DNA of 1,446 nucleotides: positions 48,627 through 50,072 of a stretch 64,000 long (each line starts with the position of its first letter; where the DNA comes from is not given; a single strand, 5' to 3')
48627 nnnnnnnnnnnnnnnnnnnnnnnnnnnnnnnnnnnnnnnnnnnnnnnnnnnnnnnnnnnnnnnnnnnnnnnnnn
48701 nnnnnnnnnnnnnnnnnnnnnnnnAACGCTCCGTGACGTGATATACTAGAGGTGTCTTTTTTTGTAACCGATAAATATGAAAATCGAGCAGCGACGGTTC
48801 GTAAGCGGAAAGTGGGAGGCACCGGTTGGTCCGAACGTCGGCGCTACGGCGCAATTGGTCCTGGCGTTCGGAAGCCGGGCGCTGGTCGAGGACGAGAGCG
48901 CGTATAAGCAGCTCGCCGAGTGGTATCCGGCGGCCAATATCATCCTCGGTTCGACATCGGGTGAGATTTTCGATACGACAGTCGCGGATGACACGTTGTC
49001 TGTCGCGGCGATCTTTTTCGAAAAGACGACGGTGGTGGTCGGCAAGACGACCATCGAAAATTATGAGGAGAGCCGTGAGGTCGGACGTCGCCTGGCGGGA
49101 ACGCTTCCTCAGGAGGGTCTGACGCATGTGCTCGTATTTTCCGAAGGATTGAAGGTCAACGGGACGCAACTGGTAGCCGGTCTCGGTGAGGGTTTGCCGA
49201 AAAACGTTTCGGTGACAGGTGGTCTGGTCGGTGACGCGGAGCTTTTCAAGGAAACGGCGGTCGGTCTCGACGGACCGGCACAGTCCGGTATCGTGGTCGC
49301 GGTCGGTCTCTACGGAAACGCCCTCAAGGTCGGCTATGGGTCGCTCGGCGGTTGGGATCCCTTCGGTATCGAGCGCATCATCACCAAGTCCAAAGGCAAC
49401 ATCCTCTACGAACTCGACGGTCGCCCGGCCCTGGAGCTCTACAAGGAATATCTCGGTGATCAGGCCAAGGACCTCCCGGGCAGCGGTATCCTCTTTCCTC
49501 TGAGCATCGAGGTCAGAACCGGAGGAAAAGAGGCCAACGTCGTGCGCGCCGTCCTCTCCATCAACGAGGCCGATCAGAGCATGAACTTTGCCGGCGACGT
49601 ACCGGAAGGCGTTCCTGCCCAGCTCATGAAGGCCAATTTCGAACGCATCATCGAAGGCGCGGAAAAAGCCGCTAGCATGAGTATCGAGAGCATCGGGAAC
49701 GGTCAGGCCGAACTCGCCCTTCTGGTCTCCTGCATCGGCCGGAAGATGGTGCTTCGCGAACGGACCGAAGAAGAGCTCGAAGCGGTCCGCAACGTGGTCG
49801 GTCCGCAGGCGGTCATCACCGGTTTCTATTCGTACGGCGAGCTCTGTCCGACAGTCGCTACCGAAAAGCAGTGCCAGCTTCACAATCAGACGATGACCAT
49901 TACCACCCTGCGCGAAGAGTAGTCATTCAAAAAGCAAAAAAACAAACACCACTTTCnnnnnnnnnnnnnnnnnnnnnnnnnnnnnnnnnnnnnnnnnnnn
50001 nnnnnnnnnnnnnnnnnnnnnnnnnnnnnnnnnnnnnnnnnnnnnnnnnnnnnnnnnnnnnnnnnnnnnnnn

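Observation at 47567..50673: Cas4-like PD-(D/E)XK nuclease followed by split FIST and PAS sensor genes lacking any output domain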

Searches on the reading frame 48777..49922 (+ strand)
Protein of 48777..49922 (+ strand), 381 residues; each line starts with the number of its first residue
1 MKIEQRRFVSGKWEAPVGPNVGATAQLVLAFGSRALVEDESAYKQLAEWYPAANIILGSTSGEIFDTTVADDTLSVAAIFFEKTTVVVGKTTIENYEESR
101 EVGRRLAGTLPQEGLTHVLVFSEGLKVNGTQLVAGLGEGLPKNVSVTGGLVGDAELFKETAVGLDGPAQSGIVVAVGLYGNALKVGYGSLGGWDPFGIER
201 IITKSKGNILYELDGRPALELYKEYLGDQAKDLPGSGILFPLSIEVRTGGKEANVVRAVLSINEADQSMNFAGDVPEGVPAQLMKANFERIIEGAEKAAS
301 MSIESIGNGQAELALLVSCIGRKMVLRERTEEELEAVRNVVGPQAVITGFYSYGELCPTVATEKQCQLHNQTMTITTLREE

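Call 3: search_protein_families(library=pfam, proteins=[window:48777-49922:+], max_evalue=0.01)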
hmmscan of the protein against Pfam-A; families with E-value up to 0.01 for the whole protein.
window:48777-49922:+ (381 aa): 2 families
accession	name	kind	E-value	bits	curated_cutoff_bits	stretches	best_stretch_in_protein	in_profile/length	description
PF08495.15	FIST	-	5.1e-42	144.4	23.2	1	26-216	1-189/189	FIST N domain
PF10442.14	FIST_C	-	3.2e-36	124.8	28.5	1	218-358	1-131/131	FIST C domain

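Call 4: search_protein_families(library=ncbifam, proteins=[window:48777-49922:+], max_evalue=0.01)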
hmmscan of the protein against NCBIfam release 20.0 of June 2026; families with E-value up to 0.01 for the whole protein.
window:48777-49922:+ (381 aa): 1 family
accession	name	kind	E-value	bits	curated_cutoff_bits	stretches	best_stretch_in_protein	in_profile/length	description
NF041558.1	NosP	equivalog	3.6e-15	55.9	450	1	25-358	24-354/368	nitric oxide-sensing protein NosP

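Call 5: find_homologous_proteins(query=window:48777-49922:+)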
Query window:48777-49922:+ (381 aa): 7999 proteins with E <= 0.001 among 8000 candidates; the best 120 are listed.
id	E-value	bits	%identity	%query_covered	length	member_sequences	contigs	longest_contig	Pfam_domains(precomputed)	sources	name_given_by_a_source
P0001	1.4e-244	828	100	100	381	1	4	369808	PF08495.16,PF10442.15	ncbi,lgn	-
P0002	3.2e-240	814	98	100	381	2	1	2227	PF08495.16,PF10442.15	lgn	-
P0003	8.7e-193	658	80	100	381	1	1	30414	PF08495.16,PF10442.15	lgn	-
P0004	1.0e-151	523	61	100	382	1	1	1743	PF08495.16,PF10442.15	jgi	jgi:hypothetical protein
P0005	2.9e-150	518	61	100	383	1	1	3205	PF08495.16,PF10442.15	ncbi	-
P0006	2.1e-149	515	62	100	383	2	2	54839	PF08495.16,PF10442.15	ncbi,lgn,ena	-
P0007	2.9e-148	512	60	100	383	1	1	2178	PF08495.16,PF10442.15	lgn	-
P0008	8.1e-148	510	61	100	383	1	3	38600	PF08495.16,PF10442.15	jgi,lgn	jgi:hypothetical protein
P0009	1.3e-147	509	60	100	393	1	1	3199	PF08495.16,PF10442.15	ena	-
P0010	3.9e-147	508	62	100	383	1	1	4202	PF08495.16,PF10442.15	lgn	-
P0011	4.4e-147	508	60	100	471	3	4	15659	PF08495.16,PF10442.15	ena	-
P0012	5.2e-147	508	60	100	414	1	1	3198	PF08495.16,PF10442.15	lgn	-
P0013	5.4e-147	507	61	100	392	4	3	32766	PF08495.16,PF10442.15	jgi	-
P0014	1.6e-146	506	62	100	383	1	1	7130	PF08495.16,PF10442.15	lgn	-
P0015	2.5e-146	505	60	100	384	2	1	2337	PF08495.16,PF10442.15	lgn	-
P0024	1.1e-145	503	60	100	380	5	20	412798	PF08495.16,PF10442.15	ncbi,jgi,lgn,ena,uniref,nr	ncbi:MAG: hypothetical protein A3C49_02460 [Candidatus Doudnabacteria bacterium RIFCSPHIGHO2_02_FULL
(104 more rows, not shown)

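Call 9: find_encoding_contigs(protein=P0001, flank=8000, max_places=4)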
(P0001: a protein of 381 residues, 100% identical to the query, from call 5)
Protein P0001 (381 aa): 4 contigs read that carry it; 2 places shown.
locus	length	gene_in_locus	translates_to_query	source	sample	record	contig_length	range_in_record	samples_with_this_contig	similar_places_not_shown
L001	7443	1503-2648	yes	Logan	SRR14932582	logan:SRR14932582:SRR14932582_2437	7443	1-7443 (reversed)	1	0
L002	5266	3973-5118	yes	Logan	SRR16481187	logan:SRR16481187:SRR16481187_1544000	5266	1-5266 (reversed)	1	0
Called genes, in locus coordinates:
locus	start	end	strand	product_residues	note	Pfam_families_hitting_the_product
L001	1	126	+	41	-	?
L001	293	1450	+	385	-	PF01930:Cas_Cas4 (faint), PF12705:PDDEXK_1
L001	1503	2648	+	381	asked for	PF08495:FIST, PF10442:FIST_C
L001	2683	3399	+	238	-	PF08448:PAS_4 (weak), PF12860:PAS_7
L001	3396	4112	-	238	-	PF03372:Exo_endo_phos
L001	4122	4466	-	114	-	PF04266:ASCH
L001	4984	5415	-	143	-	-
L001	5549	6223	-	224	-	PF13328:HD_4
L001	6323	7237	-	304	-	PF18075:FtsX_ECD, PF02687:FtsX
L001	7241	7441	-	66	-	?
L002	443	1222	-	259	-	PF00990:GGDEF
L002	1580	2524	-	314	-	PF00990:GGDEF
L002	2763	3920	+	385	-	PF01930:Cas_Cas4 (faint), PF12705:PDDEXK_1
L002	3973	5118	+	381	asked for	PF08495:FIST, PF10442:FIST_C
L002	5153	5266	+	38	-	?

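Call 10: find_encoding_contigs(protein=P0024, flank=8000, max_places=6)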
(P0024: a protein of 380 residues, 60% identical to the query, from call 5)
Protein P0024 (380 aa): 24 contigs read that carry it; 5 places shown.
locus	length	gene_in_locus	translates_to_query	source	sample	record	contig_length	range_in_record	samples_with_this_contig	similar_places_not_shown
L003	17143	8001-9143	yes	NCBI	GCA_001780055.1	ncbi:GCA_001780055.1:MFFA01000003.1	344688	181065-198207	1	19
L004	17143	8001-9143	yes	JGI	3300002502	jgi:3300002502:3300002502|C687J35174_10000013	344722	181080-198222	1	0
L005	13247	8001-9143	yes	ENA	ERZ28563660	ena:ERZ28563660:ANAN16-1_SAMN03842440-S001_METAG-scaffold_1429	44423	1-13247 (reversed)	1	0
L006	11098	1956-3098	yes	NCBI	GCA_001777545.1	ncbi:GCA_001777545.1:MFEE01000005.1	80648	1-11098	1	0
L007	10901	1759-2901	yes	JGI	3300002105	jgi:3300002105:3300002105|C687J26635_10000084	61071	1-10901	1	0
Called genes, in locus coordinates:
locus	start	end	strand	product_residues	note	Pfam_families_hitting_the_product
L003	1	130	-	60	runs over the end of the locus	-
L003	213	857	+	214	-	PF13298:LigD_N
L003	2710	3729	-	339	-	-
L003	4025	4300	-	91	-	PF02700:PurS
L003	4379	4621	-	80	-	PF04070:DUF378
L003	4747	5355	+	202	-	PF00551:Formyl_trans_N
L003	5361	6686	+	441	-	PF02844:GARS_N, PF01071:GARS_A, PF02843:GARS_C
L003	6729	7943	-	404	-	PF02073:Peptidase_M29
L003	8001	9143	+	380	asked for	PF08495:FIST, PF10442:FIST_C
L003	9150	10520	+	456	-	PF00512:HisKA, PF02518:HATPase_c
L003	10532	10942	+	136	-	PF00072:Response_reg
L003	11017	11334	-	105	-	PF13473:Cupredoxin_1 (weak), PF00127:Copper-bind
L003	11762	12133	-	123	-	-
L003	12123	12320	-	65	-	PF13560:HTH_31, PF12844:HTH_19, PF01381:HTH_3, PF13413:HTH_25 (weak)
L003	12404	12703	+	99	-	-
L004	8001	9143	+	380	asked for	PF08495:FIST, PF10442:FIST_C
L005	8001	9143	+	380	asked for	PF08495:FIST, PF10442:FIST_C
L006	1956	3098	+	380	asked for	PF08495:FIST, PF10442:FIST_C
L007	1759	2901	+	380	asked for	PF08495:FIST, PF10442:FIST_C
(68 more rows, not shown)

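Call 18: find_related_loci(query=A2, collection=genome_contigs, flank=8000)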
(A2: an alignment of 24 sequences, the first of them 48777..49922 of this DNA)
Query A2 (381 aa) in genome_contigs; peptide patterns used: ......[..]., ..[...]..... (x = any residue, [..] = any of these).
599 stretches matched a pattern (row limit reached: there are more); 569 encode a relative of the query (tblastn E <= 1e-3); the best 80 are kept; 80 distinct loci.
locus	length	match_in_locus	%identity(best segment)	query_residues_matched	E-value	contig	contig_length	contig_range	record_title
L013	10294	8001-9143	62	1-380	3e-156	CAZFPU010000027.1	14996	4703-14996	MAG TPA_asm: uncultured Methanosarcinales archaeon isolate binchicken_co248_65 genome assembly, contig: NODE_4684_length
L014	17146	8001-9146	61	1-380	8e-155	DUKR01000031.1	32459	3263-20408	MAG TPA_asm: Candidatus Woesearchaeota archaeon isolate UBA9638 contig_20339, whole genome shotgun sequence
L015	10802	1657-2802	61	1-381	2e-153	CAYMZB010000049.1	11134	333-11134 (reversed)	MAG TPA_asm: uncultured Gammaproteobacteria bacterium isolate binchicken_co203_489 genome assembly, contig: k141_326781,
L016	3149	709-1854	61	1-380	8e-161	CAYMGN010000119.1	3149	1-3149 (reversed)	MAG TPA_asm: uncultured Candidatus Peribacteria bacterium isolate SRP141376_co3_228 genome assembly, contig: NODE_75288_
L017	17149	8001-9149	60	1-381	1e-151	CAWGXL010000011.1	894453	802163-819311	MAG: uncultured bacterium isolate MFD09206.bin.2.20 genome assembly, contig: contig_9876, whole genome shotgun sequence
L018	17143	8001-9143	60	1-380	9e-152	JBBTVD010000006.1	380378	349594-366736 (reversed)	MAG: Patescibacteria group bacterium isolate H14-bin010_1 H14_bin010_1_000000000006, whole genome shotgun sequence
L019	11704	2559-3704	60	1-381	7e-152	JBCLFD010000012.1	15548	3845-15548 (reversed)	Candidatus Paceibacteria bacterium isolate SLM_LV1_02b-P15 Node_12_length_15548_cov_54.078698, whole genome shotgun sequ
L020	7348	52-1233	59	1-381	4e-151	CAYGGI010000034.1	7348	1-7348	MAG TPA_asm: uncultured Candidatus Saccharibacteria bacterium isolate ERP113451_co3_102 genome assembly, contig: NODE_90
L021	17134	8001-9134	58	4-380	2e-150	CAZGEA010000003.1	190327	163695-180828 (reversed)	MAG TPA_asm: uncultured Gammaproteobacteria bacterium isolate SRP286056_co1_758 genome assembly, contig: NODE_37_length_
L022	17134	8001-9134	58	4-380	2e-150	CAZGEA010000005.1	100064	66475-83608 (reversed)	MAG TPA_asm: uncultured Gammaproteobacteria bacterium isolate SRP286056_co1_758 genome assembly, contig: NODE_153_length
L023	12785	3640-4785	58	1-380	1e-149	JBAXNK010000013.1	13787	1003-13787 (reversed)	MAG: bacterium isolate ELA477 MAG477_13, whole genome shotgun sequence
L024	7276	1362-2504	58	1-380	1e-148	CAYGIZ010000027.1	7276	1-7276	MAG TPA_asm: uncultured Candidatus Saccharibacteria bacterium isolate ERP113451_co5_102 genome assembly, contig: NODE_71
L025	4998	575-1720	58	1-380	1e-150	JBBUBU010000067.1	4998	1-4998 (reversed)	MAG: Patescibacteria group bacterium isolate H43-bin105_1 H43_bin105_1_000000000067, whole genome shotgun sequence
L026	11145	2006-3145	59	1-381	3e-148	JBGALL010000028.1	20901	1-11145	MAG: Candidatus Woesebacteria bacterium isolate MAG_MBR_H10.109 MBRH10-109_opera_contig_8686, whole genome shotgun seque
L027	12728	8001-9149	58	1-381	1e-147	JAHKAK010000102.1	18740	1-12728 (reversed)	MAG: Patescibacteria group bacterium isolate Undefined_mixed_planktonic.mb.35 Undefined_mixed_pl.mb.35_k141_1199238, who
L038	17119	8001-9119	60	1-381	2e-144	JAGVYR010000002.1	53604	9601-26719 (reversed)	Candidatus Woesearchaeota archaeon isolate RIFCSPHIGHO2_02_FULL_44_15 rifcsphigho2_02_scaffold_582, whole genome shotgun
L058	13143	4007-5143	57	1-381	6e-140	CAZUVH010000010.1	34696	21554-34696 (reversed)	MAG TPA_asm: uncultured Candidatus Saccharibacteria bacterium isolate SRP287051_co2_176 genome assembly, contig: NODE_26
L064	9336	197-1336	54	1-381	8e-139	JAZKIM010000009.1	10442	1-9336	MAG: Patescibacteria group bacterium isolate ADI_DC_SW_02_SPN_11032020-bin031_1 DCSW02SPN_B031_1_000000000009, whole gen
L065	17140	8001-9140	55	1-381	1e-138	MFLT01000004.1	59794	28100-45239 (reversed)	MAG: Candidatus Kaiserbacteria bacterium RIFCSPLOWO2_01_FULL_45_25 rifcsplowo2_01_scaffold_1597, whole genome shotgun se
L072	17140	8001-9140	56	1-381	1e-136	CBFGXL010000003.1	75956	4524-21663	MAG TPA_asm: uncultured bacterium isolate SRR32277370_binner13_Refined_17 genome assembly, contig: ERZ27321089.18, whole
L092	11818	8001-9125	54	11-380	4e-129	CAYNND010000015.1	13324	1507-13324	MAG TPA_asm: uncultured Candidatus Saccharibacteria bacterium isolate SRP170004_co1_174 genome assembly, contig: NODE_73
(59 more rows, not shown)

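Call 24: find_encoding_contigs(protein=P0003, flank=10000, max_places=2)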
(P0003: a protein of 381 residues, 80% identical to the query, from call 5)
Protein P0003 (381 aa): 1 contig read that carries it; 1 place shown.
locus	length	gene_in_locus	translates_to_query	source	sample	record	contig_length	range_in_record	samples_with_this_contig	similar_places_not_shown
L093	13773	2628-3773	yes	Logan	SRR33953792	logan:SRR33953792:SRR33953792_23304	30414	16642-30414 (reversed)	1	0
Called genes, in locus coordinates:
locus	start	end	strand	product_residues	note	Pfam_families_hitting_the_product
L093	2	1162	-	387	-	?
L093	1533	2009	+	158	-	-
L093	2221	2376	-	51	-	PF01867:Cas_Cas1 (weak)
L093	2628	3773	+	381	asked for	PF08495:FIST, PF10442:FIST_C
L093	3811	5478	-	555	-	-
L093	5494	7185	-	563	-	-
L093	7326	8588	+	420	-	PF08245:Mur_ligase_M, PF02875:Mur_ligase_C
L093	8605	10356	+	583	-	PF00395:SLH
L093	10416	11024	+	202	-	PF00081:Sod_Fe_N, PF02777:Sod_Fe_C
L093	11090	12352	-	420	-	PF00890:FAD_binding_2 (weak), PF01134:GIDA (faint), PF01266:DAO (faint), PF03486:HI0933_like, PF13450:NAD_binding_8 (weak), PF13454:NAD_binding_9, PF01593:Amino_oxidase (weak), PF22780:HI0933_like_1st, +1 more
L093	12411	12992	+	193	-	-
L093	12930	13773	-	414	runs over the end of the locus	PF07992:Pyr_redox_2, PF13738:Pyr_redox_3 (faint), PF00070:Pyr_redox (weak), PF22366:NDH2_C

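Call 36: search_protein_families(library=padloc, proteins=[window:48777-49922:+], max_evalue=0.01)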
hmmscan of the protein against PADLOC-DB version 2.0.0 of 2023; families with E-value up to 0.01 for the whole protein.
window:48777-49922:+ (381 aa): 0 families

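Call 39: search_solved_structures(query=window:48777-49922:+, max_evalue=1)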
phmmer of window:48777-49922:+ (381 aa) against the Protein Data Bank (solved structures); distinct sequences matched with E-value up to 1: 1.
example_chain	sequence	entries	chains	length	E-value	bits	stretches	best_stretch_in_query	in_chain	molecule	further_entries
4tsh_A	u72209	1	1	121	0.44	12.6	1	247-328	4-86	Surface protein adhesin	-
